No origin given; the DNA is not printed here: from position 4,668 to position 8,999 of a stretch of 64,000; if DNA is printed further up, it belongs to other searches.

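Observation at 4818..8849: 1,343-aa MqsA-HTH + P-loop NTPase + helical-repeat fusion protein: candidate undescribed single-gene defence / abortive-infection system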

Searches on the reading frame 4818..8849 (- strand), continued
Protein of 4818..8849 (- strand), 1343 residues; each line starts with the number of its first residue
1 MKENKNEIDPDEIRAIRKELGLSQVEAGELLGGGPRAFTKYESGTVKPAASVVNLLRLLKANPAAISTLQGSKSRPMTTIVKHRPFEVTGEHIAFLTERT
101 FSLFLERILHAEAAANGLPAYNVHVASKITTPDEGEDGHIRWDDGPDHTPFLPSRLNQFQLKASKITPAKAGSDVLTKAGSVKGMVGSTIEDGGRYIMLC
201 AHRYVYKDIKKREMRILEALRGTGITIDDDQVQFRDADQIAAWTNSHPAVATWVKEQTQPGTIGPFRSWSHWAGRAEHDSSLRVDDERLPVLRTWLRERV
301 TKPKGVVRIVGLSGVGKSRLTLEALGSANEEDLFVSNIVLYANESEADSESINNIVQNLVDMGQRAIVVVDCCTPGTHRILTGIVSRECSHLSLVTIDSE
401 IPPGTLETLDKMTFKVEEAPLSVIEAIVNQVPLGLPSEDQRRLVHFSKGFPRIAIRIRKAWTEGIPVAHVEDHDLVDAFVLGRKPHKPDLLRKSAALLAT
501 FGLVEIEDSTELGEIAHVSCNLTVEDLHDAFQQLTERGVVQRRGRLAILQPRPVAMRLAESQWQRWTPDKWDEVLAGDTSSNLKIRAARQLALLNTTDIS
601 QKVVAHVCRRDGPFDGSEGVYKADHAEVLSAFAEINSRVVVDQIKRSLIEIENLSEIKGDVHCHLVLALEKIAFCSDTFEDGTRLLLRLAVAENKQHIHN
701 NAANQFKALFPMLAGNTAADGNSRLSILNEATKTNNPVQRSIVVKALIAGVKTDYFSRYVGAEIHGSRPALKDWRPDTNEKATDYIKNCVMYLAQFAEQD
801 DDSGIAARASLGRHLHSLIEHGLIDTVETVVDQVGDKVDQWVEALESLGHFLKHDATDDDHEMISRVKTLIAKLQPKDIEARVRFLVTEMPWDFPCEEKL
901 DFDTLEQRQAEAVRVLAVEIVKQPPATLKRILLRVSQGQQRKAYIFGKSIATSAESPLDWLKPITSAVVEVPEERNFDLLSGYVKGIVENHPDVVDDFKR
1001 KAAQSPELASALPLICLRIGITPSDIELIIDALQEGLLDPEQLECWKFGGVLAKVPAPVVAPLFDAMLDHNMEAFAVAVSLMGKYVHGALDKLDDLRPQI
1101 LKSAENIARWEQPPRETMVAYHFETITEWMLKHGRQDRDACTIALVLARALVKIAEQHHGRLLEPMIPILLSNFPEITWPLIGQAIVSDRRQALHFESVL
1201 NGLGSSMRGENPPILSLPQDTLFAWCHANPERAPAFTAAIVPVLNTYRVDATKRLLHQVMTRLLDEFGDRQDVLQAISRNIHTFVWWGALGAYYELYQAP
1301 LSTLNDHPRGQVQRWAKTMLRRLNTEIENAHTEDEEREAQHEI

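Call 19: search_dna_similar(query=window:4818-8849:-, collection=plasmids, mode=protein, max_rows=30)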
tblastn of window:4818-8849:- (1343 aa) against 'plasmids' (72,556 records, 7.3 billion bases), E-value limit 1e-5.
Records with a match: 78; places in all: 79; records where one place covers at least 80% of the query: 17.
Best place of each record, by identity: <60% 78.
By first word of the organism name: Rhizobium 11; Burkholderia 4; Enterobacter 3; Leptospira 3; Methylocystis 3; Mycetohabitans 3; Rahnella 3; Pectobacterium 3; Pseudanabaena 2; Sinorhizobium 2; and 36 more.
By predicted mobility (MOB-suite, as given by PLSDB): non-mobilizable 43; conjugative 29; mobilizable 6.
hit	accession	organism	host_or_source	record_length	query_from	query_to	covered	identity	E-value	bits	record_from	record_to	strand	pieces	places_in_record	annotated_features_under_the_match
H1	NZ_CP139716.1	Thalassobaculum sp. OXR-137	Bacterial Culture,hydrothermal vent ...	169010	116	1338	91%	30.0%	7e-144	494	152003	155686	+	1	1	hypothetical protein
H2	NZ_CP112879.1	Pseudanabaena galeata CCNP1313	-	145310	84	1337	93%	26.0%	1e-110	394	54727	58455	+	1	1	hypothetical protein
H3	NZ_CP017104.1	Rhizobium gallicum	Phaseolus vulgaris,Whole ...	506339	86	1342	94%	25.2%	5e-73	277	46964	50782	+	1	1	hypothetical protein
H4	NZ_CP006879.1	Rhizobium gallicum bv. gallicum R602sp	Phaseolus vulgaris,whole ...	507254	86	1342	94%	25.2%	2e-72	276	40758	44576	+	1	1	hypothetical protein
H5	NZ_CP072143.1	Rhizobium sp. L51/94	Blueberry,cell culture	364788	37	1328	96%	23.9%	3e-56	224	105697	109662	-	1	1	hypothetical protein | HEPN/Toprim-associated domain-containing protein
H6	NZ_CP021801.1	Sinorhizobium meliloti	Medicago sativa,Single Cell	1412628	86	1328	87%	26.1%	1e-29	244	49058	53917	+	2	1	none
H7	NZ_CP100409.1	Haloarcula marina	cell culture,sediment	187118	81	1335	92%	23.8%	5e-45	210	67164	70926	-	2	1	hypothetical protein | ATP-binding protein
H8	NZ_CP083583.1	Kovacikia minuta CCNUW1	cell culture,fresh water lake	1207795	86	1327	92%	23.7%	3e-74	281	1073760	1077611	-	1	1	record has no annotation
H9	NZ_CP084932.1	Sphingomonas morindae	mixed culture,Noni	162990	110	1320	90%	23.5%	1e-53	215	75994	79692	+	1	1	hypothetical protein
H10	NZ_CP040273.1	Nostoc sp. C052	Blasia pusilla,pure culture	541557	86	1336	93%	22.2%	4e-65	252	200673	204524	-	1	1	hypothetical protein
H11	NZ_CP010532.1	Haloarcula sp. CBA1115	monoisolate,Solar salt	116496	80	1250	87%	23.5%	3e-34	151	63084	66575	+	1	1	ATP-binding protein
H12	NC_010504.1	Methylobacterium radiotolerans JCM 2831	-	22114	84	1231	85%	23.1%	2e-46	192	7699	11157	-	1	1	hypothetical protein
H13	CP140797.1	Rhizobium beringeri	Trifolium pratense,whole organism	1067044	76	1311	85%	22.7%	2e-28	209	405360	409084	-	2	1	hypothetical protein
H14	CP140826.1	Rhizobium beringeri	Trifolium pratense,whole organism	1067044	76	1311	85%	22.7%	2e-28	209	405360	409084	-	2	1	hypothetical protein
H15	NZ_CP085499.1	Bacillus cereus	coffee,cell culture,root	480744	80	1242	87%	21.8%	8e-46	189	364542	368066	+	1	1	hypothetical protein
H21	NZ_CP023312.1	Vibrio anguillarum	Dicentrarchus labrax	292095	86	1051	72%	23.4%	1e-40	173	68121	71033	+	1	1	hypothetical protein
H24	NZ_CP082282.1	Enterobacter cancerogenus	Helicoverpa armigera,metagenomic ...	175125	86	1040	71%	23.2%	1e-35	156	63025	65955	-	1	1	hypothetical protein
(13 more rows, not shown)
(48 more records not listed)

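Call 21: find_related_loci(query=A1, collection=genome_contigs, flank=6000)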
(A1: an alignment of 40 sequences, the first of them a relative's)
Query A1 (1343 aa) in genome_contigs; peptide patterns used: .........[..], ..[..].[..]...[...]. (x = any residue, [..] = any of these).
244 stretches matched a pattern; 122 encode a relative of the query (tblastn E <= 1e-3); the best 80 are kept; 80 distinct loci.
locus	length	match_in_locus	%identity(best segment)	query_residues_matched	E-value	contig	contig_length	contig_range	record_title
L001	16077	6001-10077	59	1-1343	0e+0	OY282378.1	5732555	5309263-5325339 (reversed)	MAG: uncultured Gammaproteobacteria bacterium genome assembly, chromosome: 1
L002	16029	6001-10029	62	1-1343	0e+0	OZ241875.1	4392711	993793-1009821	MAG: bacterium isolate fde39c58-18aa-4d93-bb40-cd1cf9ece30f genome assembly, chromosome: 1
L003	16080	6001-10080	60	1-1343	0e+0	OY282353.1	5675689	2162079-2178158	MAG: uncultured Gammaproteobacteria bacterium genome assembly, chromosome: 1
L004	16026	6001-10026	58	1-1343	0e+0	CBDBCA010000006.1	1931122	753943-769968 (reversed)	MAG: Alphaproteobacteria bacterium isolate 48c0c1bc-ee5b-4fda-b559-4fcb29a961b4 genome assembly, contig: contig_6, whole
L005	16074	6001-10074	57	1-1343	0e+0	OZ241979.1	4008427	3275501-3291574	MAG: uncultured Candidatus Binatia bacterium isolate 9577865d-1fdf-407d-8016-5da360aaf3ec genome assembly, chromosome: 1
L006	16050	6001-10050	56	1-1339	0e+0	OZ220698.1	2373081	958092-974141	MAG: Dehalococcoidia bacterium isolate 1c31877f-31fb-4be5-889e-2983ccd84c47 genome assembly, chromosome: 1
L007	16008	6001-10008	52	1-1342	0e+0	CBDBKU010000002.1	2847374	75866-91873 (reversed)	MAG: Bryobacterales bacterium isolate 267e02d7-54cb-4b2f-bffd-17b5cb575b83 genome assembly, contig: contig_2, whole geno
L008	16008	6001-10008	52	1-1342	0e+0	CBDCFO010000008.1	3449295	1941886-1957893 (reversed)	MAG: Bryobacterales bacterium isolate 36edf40f-bfcd-40a8-9d79-f36e49b9d440 genome assembly, contig: contig_8, whole geno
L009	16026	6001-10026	50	1-1342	0e+0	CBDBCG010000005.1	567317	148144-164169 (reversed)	MAG: Alphaproteobacteria bacterium isolate 0bf2ae11-f7ef-4b98-947a-5f0f4121c03f genome assembly, contig: contig_5, whole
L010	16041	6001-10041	51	1-1343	0e+0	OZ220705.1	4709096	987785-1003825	MAG: Alphaproteobacteria bacterium isolate 2b4cf96f-57fc-4783-9a40-8293addbc307 genome assembly, chromosome: 1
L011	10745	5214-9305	49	2-1342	0e+0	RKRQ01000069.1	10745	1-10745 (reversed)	MAG: Candidatus Dadabacteria bacterium isolate PNGco_C_bin25 scaffold_991, whole genome shotgun sequence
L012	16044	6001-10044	49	6-1343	0e+0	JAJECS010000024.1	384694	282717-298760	MAG: Chloroflexota bacterium isolate jk18xAbins.3 k141_998106, whole genome shotgun sequence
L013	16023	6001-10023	51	8-1340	0e+0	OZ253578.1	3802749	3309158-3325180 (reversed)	MAG: Chloroflexota bacterium isolate 48853afe-6264-4d68-b03e-03448b293cf5 genome assembly, chromosome: 1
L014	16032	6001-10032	48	1-1343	0e+0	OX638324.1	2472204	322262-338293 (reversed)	MAG: uncultured Dehalococcoidia bacterium isolate 3cc91b85-964c-4eee-822c-8c355d828f5f genome assembly, chromosome: 1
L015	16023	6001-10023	49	8-1341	0e+0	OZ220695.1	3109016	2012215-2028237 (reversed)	MAG: Tepidiformaceae bacterium isolate d5d77930-af5a-4506-8b4e-3340c6a42e1f genome assembly, chromosome: 1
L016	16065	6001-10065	47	8-1343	0e+0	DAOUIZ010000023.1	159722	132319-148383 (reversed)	MAG TPA_asm: Dehalococcoidia bacterium isolate S32_232 k113_1931560, whole genome shotgun sequence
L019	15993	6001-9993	48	6-1343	0e+0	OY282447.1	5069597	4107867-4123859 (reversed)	MAG: uncultured Pseudomonadales bacterium genome assembly, chromosome: 1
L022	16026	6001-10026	46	4-1343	0e+0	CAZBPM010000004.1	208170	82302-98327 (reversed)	MAG TPA_asm: uncultured Hyphomicrobium sp. isolate SRP062349_co3_110 genome assembly, contig: NODE_7_length_208170_cov_1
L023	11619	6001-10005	46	5-1340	0e+0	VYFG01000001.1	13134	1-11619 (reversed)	MAG: Gammaproteobacteria bacterium isolate SB0677_bin_2 NODE_1711_length_13134_cov_19.238703, whole genome shotgun seque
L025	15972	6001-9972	46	8-1343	0e+0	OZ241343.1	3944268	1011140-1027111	MAG: Candidatus Azotimanducaceae bacterium isolate 75a24efc-86fb-4457-ba1a-d67b369d5512 genome assembly, chromosome: 1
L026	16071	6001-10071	45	6-1343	0e+0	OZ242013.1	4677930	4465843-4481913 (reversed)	MAG: Dehalococcoidia bacterium isolate 46172bb6-85ce-4bfa-83e6-a227f3f22208 genome assembly, chromosome: 1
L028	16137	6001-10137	45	3-1340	0e+0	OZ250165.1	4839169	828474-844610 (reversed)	MAG: Longimicrobiales bacterium isolate 36211dbd-b4a1-46f7-a7f4-81aaf8368965 genome assembly, chromosome: 1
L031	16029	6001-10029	62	1-1343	0e+0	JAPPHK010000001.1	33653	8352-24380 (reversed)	MAG: Nitrospinota bacterium isolate RHO1_bin_79 NODE_2408_length_33653_cov_6.687094, whole genome shotgun sequence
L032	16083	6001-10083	49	1-1343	0e+0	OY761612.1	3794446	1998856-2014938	MAG: Pseudomonadales bacterium isolate 8826704f-68a6-4665-bbd8-dc2ebed91d17 genome assembly, chromosome: 1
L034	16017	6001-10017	43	6-1343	0e+0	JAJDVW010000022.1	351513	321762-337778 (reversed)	MAG: Pseudomonadales bacterium isolate jk18x22bins.7 k141_612460, whole genome shotgun sequence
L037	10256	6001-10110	41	1-1343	0e+0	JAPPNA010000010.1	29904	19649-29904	MAG: Bacteroidota bacterium isolate RHO3_bin_5 NODE_2831_length_29904_cov_16.828838, whole genome shotgun sequence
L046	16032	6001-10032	40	5-1343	0e+0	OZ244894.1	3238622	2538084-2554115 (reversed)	MAG: Longimicrobiales bacterium isolate d43a5e1e-c9da-4e75-8be2-8243d519a387 genome assembly, chromosome: 1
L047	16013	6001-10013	45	10-1343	0e+0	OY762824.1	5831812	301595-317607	MAG: Pseudomonadales bacterium isolate c7712431-7163-4da6-abf8-36335a373d69 genome assembly, chromosome: 1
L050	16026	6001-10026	61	1-1343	0e+0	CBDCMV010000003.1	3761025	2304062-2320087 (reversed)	MAG: Alphaproteobacteria bacterium isolate d4acb477-92b7-4a05-a838-3873ed8152b3 genome assembly, contig: contig_3, whole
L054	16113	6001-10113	51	1-1343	0e+0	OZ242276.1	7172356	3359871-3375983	MAG: Bryobacterales bacterium isolate 6a17fdd1-799e-4b89-b3db-5c5ff6fa14e9 genome assembly, chromosome: 1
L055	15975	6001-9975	50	7-1343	0e+0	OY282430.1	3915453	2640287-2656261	MAG: uncultured Pseudomonadales bacterium genome assembly, chromosome: 1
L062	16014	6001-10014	47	5-1343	0e+0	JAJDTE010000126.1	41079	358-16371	MAG: Gammaproteobacteria bacterium isolate jk18x11bins.53 k141_493863, whole genome shotgun sequence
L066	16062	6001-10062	60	1-1343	0e+0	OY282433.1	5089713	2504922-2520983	MAG: uncultured Gammaproteobacteria bacterium genome assembly, chromosome: 1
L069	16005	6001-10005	52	7-1343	0e+0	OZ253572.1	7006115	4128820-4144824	MAG: Spirochaetia bacterium isolate 72bb51b6-cb5f-447a-8604-6b23f49a98cc genome assembly, chromosome: 1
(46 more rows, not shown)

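Call 29: get_annotated_region(hit=H24, flank=4000)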
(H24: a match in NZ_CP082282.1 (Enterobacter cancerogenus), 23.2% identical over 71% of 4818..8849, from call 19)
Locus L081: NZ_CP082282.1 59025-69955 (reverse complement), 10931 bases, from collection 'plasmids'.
description: Enterobacter cancerogenus strain HAEC1 plasmid unnamed2, complete sequence
organism: Enterobacter cancerogenus (NCBI taxid 69218)
taxonomy: Bacteria; Pseudomonadota; Gammaproteobacteria; Enterobacterales; Enterobacteriaceae; Enterobacter; Enterobacter cancerogenus
host: -; source: Helicoverpa armigera,metagenomic assembly,dead larvae; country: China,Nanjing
typing (MOB-suite, as given by PLSDB): non-mobilizable
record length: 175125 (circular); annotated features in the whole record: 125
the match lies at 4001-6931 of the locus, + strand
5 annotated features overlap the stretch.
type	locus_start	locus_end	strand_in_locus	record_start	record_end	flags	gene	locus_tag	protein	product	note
CDS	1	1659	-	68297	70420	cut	-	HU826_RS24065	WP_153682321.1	hypothetical protein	-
CDS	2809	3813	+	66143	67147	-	-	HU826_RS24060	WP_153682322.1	Abi family protein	-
CDS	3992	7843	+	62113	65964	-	-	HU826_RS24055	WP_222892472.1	hypothetical protein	-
CDS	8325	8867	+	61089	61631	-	-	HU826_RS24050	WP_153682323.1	DUF2335 domain-containing protein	-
CDS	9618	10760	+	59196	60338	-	-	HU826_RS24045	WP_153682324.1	hypothetical protein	-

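Call 30: get_annotated_region(hit=H21, flank=4000)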
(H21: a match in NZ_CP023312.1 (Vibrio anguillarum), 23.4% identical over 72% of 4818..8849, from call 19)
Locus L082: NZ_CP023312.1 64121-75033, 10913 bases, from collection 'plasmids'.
description: Vibrio anguillarum strain VIB12 isolate Sea bass plasmid p292, complete sequence
organism: Vibrio anguillarum (NCBI taxid 55601)
taxonomy: Bacteria; Pseudomonadota; Gammaproteobacteria; Vibrionales; Vibrionaceae; Vibrio; Vibrio anguillarum
host: -; source: Dicentrarchus labrax; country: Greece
typing (MOB-suite, as given by PLSDB): non-mobilizable
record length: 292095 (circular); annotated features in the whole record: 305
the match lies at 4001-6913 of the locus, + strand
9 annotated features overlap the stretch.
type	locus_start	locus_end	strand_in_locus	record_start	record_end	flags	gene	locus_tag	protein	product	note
CDS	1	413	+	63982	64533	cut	-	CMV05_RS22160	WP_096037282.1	hypothetical protein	-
CDS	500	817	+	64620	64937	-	-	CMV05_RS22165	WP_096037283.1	hypothetical protein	-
CDS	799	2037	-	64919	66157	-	-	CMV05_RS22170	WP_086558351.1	IS256-like element ISVa19 family transposase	GO:0006313 - DNA transposition [Evidence IEA]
CDS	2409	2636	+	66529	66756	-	-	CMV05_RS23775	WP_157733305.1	hypothetical protein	-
CDS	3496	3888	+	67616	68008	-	-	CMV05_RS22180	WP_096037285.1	hypothetical protein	-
CDS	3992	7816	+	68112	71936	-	-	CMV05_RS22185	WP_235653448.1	hypothetical protein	-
CDS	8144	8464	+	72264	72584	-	-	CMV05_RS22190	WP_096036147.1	hypothetical protein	-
CDS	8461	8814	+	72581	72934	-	tnpB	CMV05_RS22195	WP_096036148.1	IS66 family insertion sequence element accessory protein TnpB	-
CDS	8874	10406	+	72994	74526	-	-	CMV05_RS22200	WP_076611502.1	IS66-like element ISVa12 family transposase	GO:0006313 - DNA transposition [Evidence IEA]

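Call 31: search_protein_families(library=padloc, proteins=[L081:3992-7843:+, L081:8325-8867:+, L082:3992-7816:+, L082:8144-8464:+, L081:2809-3813:+], max_evalue=0.001)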
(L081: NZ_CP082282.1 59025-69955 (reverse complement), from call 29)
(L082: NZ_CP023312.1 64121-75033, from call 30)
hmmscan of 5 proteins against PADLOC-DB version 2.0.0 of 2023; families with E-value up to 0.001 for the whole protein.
L081:3992-7843:+ (1283 aa): 3 families
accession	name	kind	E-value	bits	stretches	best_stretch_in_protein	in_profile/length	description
PDLC03991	PD-Lambda-4_A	-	0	1777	1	1-1283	1-1283/1283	-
PDLC03990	PD-Lambda-4_A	-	0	1140.5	1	341-1283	1-943/943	-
PDLC03989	PD-Lambda-4_A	-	4e-120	399.9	1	817-1283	5-468/468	-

L081:8325-8867:+ (180 aa): 0 families

L082:3992-7816:+ (1274 aa): 3 families
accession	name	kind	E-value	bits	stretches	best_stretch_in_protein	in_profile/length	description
PDLC03991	PD-Lambda-4_A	-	7.1e-292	969.4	1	1-1274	1-1283/1283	-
PDLC03990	PD-Lambda-4_A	-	7.7e-125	416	1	342-1274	1-943/943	-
PDLC03989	PD-Lambda-4_A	-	5.7e-19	66.4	1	840-1274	39-468/468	-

L082:8144-8464:+ (106 aa): 0 families

L081:2809-3813:+ (334 aa): 2 families
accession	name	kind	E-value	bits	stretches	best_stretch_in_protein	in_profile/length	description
PDLC04038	PD-T4-5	-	2.7e-23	80.7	2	140-220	125-214/309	-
PDLC02344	AbiD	-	0.00026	18.8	0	185-215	179-209/277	AbiD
